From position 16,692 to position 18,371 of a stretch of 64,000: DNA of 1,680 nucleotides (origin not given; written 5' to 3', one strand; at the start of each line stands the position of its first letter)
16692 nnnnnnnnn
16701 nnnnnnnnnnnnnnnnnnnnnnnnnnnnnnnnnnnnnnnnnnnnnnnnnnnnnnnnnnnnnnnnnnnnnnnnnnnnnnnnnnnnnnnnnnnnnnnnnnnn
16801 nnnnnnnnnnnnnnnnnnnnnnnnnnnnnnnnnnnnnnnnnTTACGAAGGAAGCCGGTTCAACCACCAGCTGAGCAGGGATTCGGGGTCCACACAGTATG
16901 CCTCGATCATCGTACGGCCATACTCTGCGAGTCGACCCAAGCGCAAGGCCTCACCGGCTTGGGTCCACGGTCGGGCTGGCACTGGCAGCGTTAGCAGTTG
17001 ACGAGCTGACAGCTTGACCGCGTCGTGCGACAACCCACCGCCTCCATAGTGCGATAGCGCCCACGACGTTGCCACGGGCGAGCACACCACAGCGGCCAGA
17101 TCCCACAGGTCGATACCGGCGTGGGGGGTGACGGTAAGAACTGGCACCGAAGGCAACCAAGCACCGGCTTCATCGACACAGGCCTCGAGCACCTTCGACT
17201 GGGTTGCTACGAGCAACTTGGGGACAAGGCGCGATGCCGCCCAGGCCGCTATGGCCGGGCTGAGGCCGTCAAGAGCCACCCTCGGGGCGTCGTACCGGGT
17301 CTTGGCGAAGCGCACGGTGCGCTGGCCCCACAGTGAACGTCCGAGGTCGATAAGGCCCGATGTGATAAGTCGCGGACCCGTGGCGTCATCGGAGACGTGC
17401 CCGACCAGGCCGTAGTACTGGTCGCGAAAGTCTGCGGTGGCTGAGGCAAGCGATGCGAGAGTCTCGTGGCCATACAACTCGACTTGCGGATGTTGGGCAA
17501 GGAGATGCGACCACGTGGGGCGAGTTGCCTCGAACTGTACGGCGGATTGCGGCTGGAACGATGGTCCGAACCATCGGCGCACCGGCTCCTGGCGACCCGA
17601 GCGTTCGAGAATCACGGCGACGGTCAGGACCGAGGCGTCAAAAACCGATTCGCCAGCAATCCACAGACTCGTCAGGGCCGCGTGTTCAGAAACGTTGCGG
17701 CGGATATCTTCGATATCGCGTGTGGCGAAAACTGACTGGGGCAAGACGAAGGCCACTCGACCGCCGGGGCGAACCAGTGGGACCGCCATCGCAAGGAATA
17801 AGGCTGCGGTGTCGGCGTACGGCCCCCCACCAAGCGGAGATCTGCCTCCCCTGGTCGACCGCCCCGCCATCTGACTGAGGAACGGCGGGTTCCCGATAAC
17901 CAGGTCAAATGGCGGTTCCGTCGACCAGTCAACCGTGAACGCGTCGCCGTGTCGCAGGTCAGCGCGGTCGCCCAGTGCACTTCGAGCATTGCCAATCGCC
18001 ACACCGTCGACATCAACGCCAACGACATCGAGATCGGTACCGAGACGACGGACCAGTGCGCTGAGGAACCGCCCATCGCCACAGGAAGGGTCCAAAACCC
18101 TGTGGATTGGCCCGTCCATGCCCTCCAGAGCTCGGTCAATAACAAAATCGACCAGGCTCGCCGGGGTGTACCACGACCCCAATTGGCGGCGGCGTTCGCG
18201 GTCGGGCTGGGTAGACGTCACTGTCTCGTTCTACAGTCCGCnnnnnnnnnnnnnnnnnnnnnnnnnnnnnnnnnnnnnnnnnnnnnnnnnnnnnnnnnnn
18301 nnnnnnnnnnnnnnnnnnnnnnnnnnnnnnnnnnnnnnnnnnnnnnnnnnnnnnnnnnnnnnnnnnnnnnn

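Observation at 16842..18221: Orphan gamma-class N6-adenine DNA methyltransferase wedged between map and coaA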

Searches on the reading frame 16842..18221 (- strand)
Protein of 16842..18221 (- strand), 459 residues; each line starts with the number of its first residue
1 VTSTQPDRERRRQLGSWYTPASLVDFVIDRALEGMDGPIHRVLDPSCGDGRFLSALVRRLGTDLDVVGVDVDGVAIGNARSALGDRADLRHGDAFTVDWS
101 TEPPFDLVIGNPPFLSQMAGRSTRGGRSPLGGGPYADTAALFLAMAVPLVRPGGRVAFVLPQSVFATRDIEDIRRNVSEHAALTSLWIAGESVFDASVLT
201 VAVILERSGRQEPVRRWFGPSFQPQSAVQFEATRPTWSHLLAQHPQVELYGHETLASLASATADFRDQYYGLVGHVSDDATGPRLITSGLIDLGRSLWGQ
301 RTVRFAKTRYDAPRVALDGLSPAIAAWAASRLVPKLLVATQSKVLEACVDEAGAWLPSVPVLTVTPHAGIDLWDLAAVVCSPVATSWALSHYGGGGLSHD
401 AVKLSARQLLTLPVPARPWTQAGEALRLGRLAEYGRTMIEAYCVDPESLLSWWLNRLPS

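Call 3: search_protein_families(library=pfam, proteins=[window:16842-18221:-], max_evalue=0.01)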
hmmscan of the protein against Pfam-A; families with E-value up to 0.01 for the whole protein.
window:16842-18221:- (459 aa): 8 families
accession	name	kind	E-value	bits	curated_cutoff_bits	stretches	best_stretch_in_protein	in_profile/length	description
PF02384.22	N6_Mtase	-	1.7e-12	47.8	20.4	1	11-206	22-230/311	N-6 DNA Methylase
PF07669.17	Eco57I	-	1e-07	32.7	25.3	1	100-193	70-170/171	Eco57I restriction-modification methylase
PF13649.12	Methyltransf_25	-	2.6e-07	31.7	27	1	42-110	1-70/97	Methyltransferase domain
PF13847.12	Methyltransf_31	-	1.7e-06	28.2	27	1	41-111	6-81/145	Methyltransferase domain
PF05175.20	MTS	-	3.6e-06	27.2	23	1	40-119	33-113/170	Methyltransferase small domain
PF08242.18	Methyltransf_12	-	0.00018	22.6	30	1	44-110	2-71/98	Methyltransferase domain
PF08241.18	Methyltransf_11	-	0.00044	21.3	21.2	1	43-109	1-65/95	Methyltransferase domain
PF13489.12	Methyltransf_23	-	0.00045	20.4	27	1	35-109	24-86/164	Methyltransferase domain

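Call 4: search_protein_families(library=ncbifam, proteins=[window:16842-18221:-], max_evalue=0.01)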
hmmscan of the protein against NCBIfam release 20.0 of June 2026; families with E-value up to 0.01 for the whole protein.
window:16842-18221:- (459 aa): 10 families
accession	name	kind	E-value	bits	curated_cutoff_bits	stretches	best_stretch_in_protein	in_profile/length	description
NF047738.1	antiphage_MADS2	equivalog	2.8e-10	39.1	720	2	140-212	495-571/654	methylation-associated defense system DNA methyltransferase MAD2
TIGR02987.1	met_A_Alw26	exception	5.8e-06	25.3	353.5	1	13-114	2-122/523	Alw26I/Eco31I/Esp3I family type II restriction adenine-specific DNA-methyltransferase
TIGR03534.1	RF_mod_PrmC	equivalog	7.6e-06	25.6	199.1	1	25-118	78-170/253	peptide chain release factor N(5)-glutamine methyltransferase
NF033452.1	BREX_1_MTaseX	exception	2.3e-05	22.4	500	1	99-207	502-616/1210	BREX-1 system adenine-specific DNA-methyltransferase PglX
NF011527.0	PRK14968.1-1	equivalog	3.9e-05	23.5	242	1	9-192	5-178/192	putative methyltransferase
NF011530.0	PRK14968.1-4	equivalog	0.00051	19.4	243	1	18-159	20-156/202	putative methyltransferase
NF047853.1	tRm6a37MtseTrmN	equivalog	0.0034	17.2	350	1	40-164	45-172/244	tRNA(1)(Val) (adenine(37)-N(6))-methyltransferase TrmN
NF033455.1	BREX_6_MTaseX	exception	0.004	14.7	900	0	102-205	552-658/1319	BREX-6 system adenine-specific DNA-methyltransferase PglX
NF007023.0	PRK09489.1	equivalog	0.0048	16.1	295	1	41-118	199-275/342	16S rRNA (guanine(1207)-N(2))-methyltransferase RsmC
TIGR04543.1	ketoArg_3Met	equivalog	0.0053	15.9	425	1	35-83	146-193/336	2-ketoarginine methyltransferase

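Call 5: search_protein_families(library=padloc, proteins=[window:16842-18221:-], max_evalue=0.01)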
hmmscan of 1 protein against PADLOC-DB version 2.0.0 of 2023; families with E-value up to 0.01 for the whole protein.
window:16842-18221:- (459 aa): 45 families (the best 25 are shown)
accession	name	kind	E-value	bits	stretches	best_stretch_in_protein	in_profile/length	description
PDLC04134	mad2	-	5.7e-26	89.4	1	11-211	267-449/492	mads_2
PDLC03338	MTase_II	-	4e-18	63.5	2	92-188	235-328/604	Type II methyltransferase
PDLC03293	MTase_II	-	7.9e-18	62.4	1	5-114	7-106/427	Type II methyltransferase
PDLC03267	MTase_II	-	1.3e-17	62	1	15-205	14-214/539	Type II methyltransferase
PDLC03348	MTase_II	-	1.2e-16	58.5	1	8-205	214-450/727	Type II methyltransferase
PDLC03301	MTase_II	-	1.6e-16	58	1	10-205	70-274/604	Type II methyltransferase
PDLC03226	MTase_II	-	1.1e-13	48.7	1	10-209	12-236/579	Type II methyltransferase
PDLC03258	MTase_II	-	2e-13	48.3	1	8-178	16-173/366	Type II methyltransferase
PDLC03248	MTase_II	-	1.7e-12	44.9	1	8-195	3-183/521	Type II methyltransferase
PDLC03021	MTase_I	-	5.5e-12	43.3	1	87-214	253-384/491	Type I methyltransferase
PDLC03347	MTase_II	-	4.9e-11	40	1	11-205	5-200/488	Type II methyltransferase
PDLC03719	oMTase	-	6.6e-11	39.8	1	8-177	19-182/387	orphan methyltransferase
PDLC03311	MTase_II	-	3.7e-10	37.1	1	10-209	12-209/464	Type II methyltransferase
PDLC03356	MTase_II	-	1.3e-09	35.5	1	11-176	107-274/545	Type II methyltransferase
PDLC03025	MTase_I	-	1.6e-09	35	2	15-58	162-202/569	Type I methyltransferase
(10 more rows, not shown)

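Call 6: find_homologous_proteins(query=window:16842-18221:-)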
Query window:16842-18221:- (459 aa): 2447 proteins with E <= 0.001 among 8000 candidates; the best 120 are listed.
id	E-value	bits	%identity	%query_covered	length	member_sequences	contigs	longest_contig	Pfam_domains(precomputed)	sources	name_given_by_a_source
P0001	0.0e+0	1031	100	100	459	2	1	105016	PF13847.13,PF05175.21,PF02384.23,PF13649.13,PF07669.18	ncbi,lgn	-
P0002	1.5e-138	480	52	98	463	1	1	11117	PF05175.21,PF02384.23,PF13649.13,PF07669.18,PF08241.19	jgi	jgi:methylase of polypeptide subunit release factors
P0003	1.3e-137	477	54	97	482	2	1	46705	PF05175.21,PF02384.23,PF13649.13,PF07669.18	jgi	jgi:SAM-dependent methyltransferase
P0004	1.3e-137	477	54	98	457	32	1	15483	PF05175.21,PF02384.23,PF13649.13,PF07669.18,PF20473.5,PF08241.19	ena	-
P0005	3.6e-137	476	54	98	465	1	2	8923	PF13847.13,PF05175.21,PF02384.23,PF13649.13,PF07669.18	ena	-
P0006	3.6e-136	472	54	98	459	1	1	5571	PF05175.21,PF02384.23,PF13649.13,PF07669.18,PF08241.19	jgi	jgi:SAM-dependent methyltransferase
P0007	1.9e-135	470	52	99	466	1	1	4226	PF02384.23,PF13649.13,PF07669.18,PF20473.5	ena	-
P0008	2.2e-134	467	52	98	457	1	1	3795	PF13847.13,PF05175.21,PF02384.23,PF13649.13,PF07669.18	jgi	jgi:N-6 DNA Methylase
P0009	1.0e-133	464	53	99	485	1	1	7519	PF13847.13,PF05175.21,PF02384.23,PF13649.13,PF07669.18,PF08241.19,PF08242.19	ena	-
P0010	1.8e-133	464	53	99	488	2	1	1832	PF13847.13,PF05175.21,PF02384.23,PF13649.13,PF07669.18,PF08241.19,PF08242.19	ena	-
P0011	3.5e-133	463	52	98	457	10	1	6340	PF02384.23,PF13649.13,PF07669.18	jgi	jgi:SAM-dependent methyltransferase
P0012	9.1e-133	461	52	98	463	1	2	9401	PF05175.21,PF02384.23,PF13649.13,PF07669.18,PF08241.19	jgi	jgi:methylase of polypeptide subunit release factors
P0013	2.4e-132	460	51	99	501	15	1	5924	PF13847.13,PF05175.21,PF02384.23,PF13649.13,PF07669.18,PF08241.19,PF08242.19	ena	-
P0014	3.0e-132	460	52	99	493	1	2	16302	PF13847.13,PF05175.21,PF02384.23,PF13649.13,PF07669.18,PF08241.19,PF08242.19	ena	-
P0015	6.5e-132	458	51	97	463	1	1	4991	PF05175.21,PF02384.23,PF13649.13,PF07669.18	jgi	jgi:SAM-dependent methyltransferase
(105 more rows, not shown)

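Call 7: search_solved_structures(query=window:16842-18221:-, max_evalue=0.01, show_alignments=2)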
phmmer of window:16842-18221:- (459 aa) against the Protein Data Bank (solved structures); distinct sequences matched with E-value up to 0.01: 16.
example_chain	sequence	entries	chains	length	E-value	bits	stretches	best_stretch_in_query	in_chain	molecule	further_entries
1aqj_A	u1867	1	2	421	3.8e-13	51.9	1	6-210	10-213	ADENINE-N6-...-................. TAQI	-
1aqi_A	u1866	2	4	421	4e-13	51.8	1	6-210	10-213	ADENINE-N6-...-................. TAQI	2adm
2ibs_A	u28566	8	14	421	4.7e-13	51.6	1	6-210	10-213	Modification methylase TaqI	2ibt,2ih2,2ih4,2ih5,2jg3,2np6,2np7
1g38_A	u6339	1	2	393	2.9e-11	45.7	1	19-210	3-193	MODIFICATION METHYLASE TAQI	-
7qw5_A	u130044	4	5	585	5.3e-10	41.5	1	9-211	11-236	Modification methylase BseCI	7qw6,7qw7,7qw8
8w0p_A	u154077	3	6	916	1.8e-07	33.2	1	93-217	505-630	RM.BsaXI | site-specific DNA-methyltransferase (adenine-specific)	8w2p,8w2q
2f8l_A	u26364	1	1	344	4.4e-06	28.6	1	26-203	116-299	hypothetical protein lmo1582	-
8cxz_A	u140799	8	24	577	7.4e-05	24.6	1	7-55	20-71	Site-specific DNA-methyltransferase (adenine-specific)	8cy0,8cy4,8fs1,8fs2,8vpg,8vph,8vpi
7lni_A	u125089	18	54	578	7.4e-05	24.6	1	7-55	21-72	Site-specific DNA-methyltransferase (adenine-specific)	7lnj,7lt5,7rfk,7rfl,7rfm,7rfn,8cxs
3evz_A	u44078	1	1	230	0.0012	20.6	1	98-163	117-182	methyltransferase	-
3ufb_A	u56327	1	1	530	0.0014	20.3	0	8-58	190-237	Type I restriction-modification system methyltransferase subunit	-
2okc_A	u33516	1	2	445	0.0017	20.1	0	104-209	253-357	Type I restriction enzyme StySJI M protein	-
9l4q_A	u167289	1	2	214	0.0019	20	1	37-116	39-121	Methyltransferase small domain-containing protein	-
4dmg_A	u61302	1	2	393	0.0026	19.5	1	30-116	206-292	Putative uncharacterized protein TTHA1493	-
2y7c_B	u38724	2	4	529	0.0051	18.5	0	88-196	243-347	TYPE I RESTRICTION ENZYME ECOKI M PROTEIN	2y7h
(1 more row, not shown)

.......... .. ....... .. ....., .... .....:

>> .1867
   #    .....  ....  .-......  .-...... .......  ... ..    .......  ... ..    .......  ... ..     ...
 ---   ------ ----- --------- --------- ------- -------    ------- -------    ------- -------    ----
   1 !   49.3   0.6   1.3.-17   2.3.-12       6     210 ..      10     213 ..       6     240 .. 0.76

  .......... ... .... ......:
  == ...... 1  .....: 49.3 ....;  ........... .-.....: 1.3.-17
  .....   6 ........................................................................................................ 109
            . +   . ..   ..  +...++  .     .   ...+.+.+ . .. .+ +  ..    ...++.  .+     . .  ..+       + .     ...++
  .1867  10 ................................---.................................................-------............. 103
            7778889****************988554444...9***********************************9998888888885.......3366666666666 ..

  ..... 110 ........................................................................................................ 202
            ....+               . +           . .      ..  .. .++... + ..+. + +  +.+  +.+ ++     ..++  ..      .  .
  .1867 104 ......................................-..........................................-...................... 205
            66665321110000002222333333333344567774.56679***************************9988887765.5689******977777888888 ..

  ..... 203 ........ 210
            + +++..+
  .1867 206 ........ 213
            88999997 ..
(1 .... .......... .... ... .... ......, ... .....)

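Call 8: find_encoding_contigs(protein=P0001, flank=10000, max_places=3)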
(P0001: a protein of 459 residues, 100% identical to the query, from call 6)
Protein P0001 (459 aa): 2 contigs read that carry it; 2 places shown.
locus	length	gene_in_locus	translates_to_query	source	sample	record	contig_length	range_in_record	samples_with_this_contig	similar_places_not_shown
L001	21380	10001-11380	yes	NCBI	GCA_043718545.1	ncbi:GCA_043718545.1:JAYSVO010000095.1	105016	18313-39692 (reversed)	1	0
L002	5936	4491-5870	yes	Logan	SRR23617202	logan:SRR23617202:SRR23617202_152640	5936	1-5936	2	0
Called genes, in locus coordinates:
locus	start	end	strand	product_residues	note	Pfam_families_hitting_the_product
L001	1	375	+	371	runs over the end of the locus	PF00226:DnaJ, PF01556:DnaJ_C, PF00684:DnaJ_CXXCXGXG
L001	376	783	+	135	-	PF00376:MerR, PF13411:MerR_1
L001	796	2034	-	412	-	PF02515:CoA_transf_3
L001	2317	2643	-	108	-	-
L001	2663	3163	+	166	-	PF00691:OmpA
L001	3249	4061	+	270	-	PF00106:adh_short, PF13561:adh_short_C2, PF08659:KR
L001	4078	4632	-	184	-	-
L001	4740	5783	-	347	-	PF01546:Peptidase_M20, PF07687:M20_dimer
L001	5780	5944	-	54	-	-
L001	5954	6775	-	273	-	PF01149:Fapy_DNA_glyco, PF06831:H2TH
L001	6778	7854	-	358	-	PF16701:Ad_Cy_reg (weak), PF00211:Guanylate_cyc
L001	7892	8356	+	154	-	PF13309:HTH_22, PF13384:HTH_23 (weak)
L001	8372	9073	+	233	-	PF00702:Hydrolase, PF13419:HAD_2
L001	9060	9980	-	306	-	PF00485:PRK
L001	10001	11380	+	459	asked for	PF02384:N6_Mtase, PF05175:MTS (weak), PF13649:Methyltransf_25 (weak), PF13847:Methyltransf_31 (weak), PF07669:Eco57I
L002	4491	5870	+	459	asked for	PF02384:N6_Mtase, PF05175:MTS (weak), PF13649:Methyltransf_25 (weak), PF13847:Methyltransf_31 (weak), PF07669:Eco57I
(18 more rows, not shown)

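Call 9: find_related_loci(query=window:16842-18221:-, collection=genome_contigs, flank=6000)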
Query window:16842-18221:- (459 aa) in genome_contigs; peptide patterns used: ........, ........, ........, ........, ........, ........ (x = any residue, [..] = any of these).
406 stretches matched a pattern; 348 encode a relative of the query (tblastn E <= 1e-3); the best 80 are kept; 80 distinct loci.
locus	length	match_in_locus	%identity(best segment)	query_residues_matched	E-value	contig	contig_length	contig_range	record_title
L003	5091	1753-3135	52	2-457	3e-130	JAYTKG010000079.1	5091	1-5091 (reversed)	MAG: Acidimicrobiia bacterium isolate GFS_3107 GFS_3107_78, whole genome shotgun sequence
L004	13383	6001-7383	52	2-457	4e-128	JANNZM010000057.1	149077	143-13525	MAG: Actinomycetes bacterium isolate VAR_25_metabat_130 VAR_25_k141_3413855, whole genome shotgun sequence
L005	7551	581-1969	54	2-456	2e-126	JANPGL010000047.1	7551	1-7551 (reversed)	MAG: Actinomycetes bacterium isolate VAR_69_metabat_350 VAR_69_k141_9005, whole genome shotgun sequence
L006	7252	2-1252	53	46-457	4e-124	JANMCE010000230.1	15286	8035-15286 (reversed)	MAG: Actinomycetes bacterium isolate OTE_1_metabat_202 OTE_1_k141_2288559, whole genome shotgun sequence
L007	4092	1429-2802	51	11-457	1e-118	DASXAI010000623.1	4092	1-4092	MAG TPA_asm: Acidimicrobiales bacterium isolate SMAG_U3761 k141_2568626, whole genome shotgun sequence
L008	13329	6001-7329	51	7-446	2e-117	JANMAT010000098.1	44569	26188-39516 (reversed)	MAG: Actinomycetes bacterium isolate OTE_1_metabat_490 OTE_1_k141_227474, whole genome shotgun sequence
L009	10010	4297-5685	48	10-457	4e-115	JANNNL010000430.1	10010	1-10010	MAG: Actinomycetes bacterium isolate SOY_35_concoct_327 SOY_35_k141_3497407, whole genome shotgun sequence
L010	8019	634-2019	52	7-456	1e-114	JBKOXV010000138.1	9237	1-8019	MAG: bacterium isolate GB_HAYS_MAG_00078 GB_HAYS_000001037204, whole genome shotgun sequence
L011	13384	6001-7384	57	2-457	2e-118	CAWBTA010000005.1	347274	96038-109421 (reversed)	MAG: uncultured Acidimicrobiales bacterium isolate MFD04651.bin.1.226 genome assembly, contig: contig_19984, whole genom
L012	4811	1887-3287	49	11-457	4e-113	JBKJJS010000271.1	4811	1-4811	MAG: Ilumatobacteraceae bacterium isolate ant_bin.212 k117_4350977, whole genome shotgun sequence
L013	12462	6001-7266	50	1-415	1e-111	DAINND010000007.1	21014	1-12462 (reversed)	MAG TPA_asm: Ilumatobacteraceae bacterium isolate CTOTU1217 NODE_1406_length_21014_cov_7.030870, whole genome shotgun se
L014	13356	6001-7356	48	7-457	1e-110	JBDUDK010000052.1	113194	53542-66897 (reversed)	MAG: Acidimicrobiales bacterium isolate cluster4_bin.69 NODE_64_length_113194_cov_16.544737, whole genome shotgun sequen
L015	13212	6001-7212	49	9-415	4e-110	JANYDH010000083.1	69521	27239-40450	MAG: Actinomycetes bacterium isolate 336R_metabinner_51 336R_k141_2496508, whole genome shotgun sequence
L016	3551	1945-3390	52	1-454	6e-112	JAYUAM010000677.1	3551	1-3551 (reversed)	MAG: Acidimicrobiia bacterium isolate GFS_6502 GFS_6502_676, whole genome shotgun sequence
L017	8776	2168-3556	47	10-457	2e-109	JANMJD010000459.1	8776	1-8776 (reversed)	MAG: Actinomycetes bacterium isolate OTE_64_metabat_51 OTE_64_k141_2154259, whole genome shotgun sequence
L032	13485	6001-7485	43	1-457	2e-101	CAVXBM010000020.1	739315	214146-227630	MAG: uncultured Actinomycetota bacterium isolate MFD02581.bin.3.38 genome assembly, contig: contig_4390, whole genome sh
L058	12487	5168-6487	44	9-454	4e-89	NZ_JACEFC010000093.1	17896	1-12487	Nocardioides stalactiti strain 1.0914 scaffold93, whole genome shotgun sequence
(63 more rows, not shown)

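Call 20: search_protein_families(library=pfam, proteins=[L058:3746-5089:+, L058:3135-4823:-, L058:6481-7572:+, L058:2431-3138:-, L058:2521-3276:+, L032:7433-8797:+, L032:7484-8671:-, L032:8683-10764:+, L032:8653-11397:-, L032:3620-4297:-], max_evalue=0.001)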
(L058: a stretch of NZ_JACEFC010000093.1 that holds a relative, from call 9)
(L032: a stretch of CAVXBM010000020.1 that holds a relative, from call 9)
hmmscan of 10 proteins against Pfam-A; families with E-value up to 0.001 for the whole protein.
L058:3746-5089:+ (447 aa): 0 families

L058:3135-4823:- (562 aa): 1 family
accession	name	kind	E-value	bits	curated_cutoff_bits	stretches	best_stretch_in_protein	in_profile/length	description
PF00857.26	Isochorismatase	-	1.2e-20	74.8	27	1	376-560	2-168/175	Isochorismatase domain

L058:6481-7572:+ (363 aa): 2 families
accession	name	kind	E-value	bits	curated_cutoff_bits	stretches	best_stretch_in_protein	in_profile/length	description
PF00005.33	ABC_tran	-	4.4e-31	108.8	25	1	77-220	2-137/137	ABC transporter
PF13304.12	AAA_21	-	5.8e-12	46.7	27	1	189-249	235-298/304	AAA domain, putative AbiEii toxin, Type IV TA system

L058:2431-3138:- (235 aa): 4 families
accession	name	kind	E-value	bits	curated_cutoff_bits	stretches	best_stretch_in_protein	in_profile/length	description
PF00293.34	NUDIX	-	1.3e-22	80.7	21.1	1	14-131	7-127/134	NUDIX domain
PF21906.2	NrtR_WHD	-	1.7e-10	41.3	27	1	161-221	3-60/61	NrtR DNA-binding winged helix domain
PF14815.12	NUDIX_4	-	0.00013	22.1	35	1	15-122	2-98/113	NUDIX domain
PF19368.5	AraR_C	-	0.00054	20.6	23.8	1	155-224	1-68/82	AraR C-terminal winged HTH domain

L058:2521-3276:+ (251 aa): 0 families

L032:7433-8797:+ (454 aa): 0 families

L032:7484-8671:- (395 aa): 4 families
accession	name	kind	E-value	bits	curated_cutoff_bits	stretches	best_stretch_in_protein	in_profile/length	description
PF00441.29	Acyl-CoA_dh_1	-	1.3e-49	168.6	22.4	1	235-383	1-149/150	Acyl-CoA dehydrogenase, C-terminal domain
PF02771.21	Acyl-CoA_dh_N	-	1.7e-28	99.7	22.9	1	9-120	1-113/113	Acyl-CoA dehydrogenase, N-terminal domain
PF02770.24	Acyl-CoA_dh_M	-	1.2e-26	93.1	33.3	1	124-223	1-97/97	Acyl-CoA dehydrogenase, middle domain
PF08028.16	Acyl-CoA_dh_2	-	4.4e-24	85.7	22.7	1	250-372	1-133/134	Acyl-CoA dehydrogenase, C-terminal domain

L032:8683-10764:+ (693 aa): 3 families
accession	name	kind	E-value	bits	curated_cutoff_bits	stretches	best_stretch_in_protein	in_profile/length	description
PF00270.35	DEAD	-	3.2e-19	69.7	26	1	69-236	2-163/167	DEAD/DEAH box helicase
PF00271.37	Helicase_C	-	2e-16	60.7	23.5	1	287-383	16-109/110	Helicase conserved C-terminal domain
PF04851.21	ResIII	-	4.4e-07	30.4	22.5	1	66-233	3-162/164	Type III restriction enzyme, res subunit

L032:8653-11397:- (914 aa): 0 families

L032:3620-4297:- (225 aa): 0 families
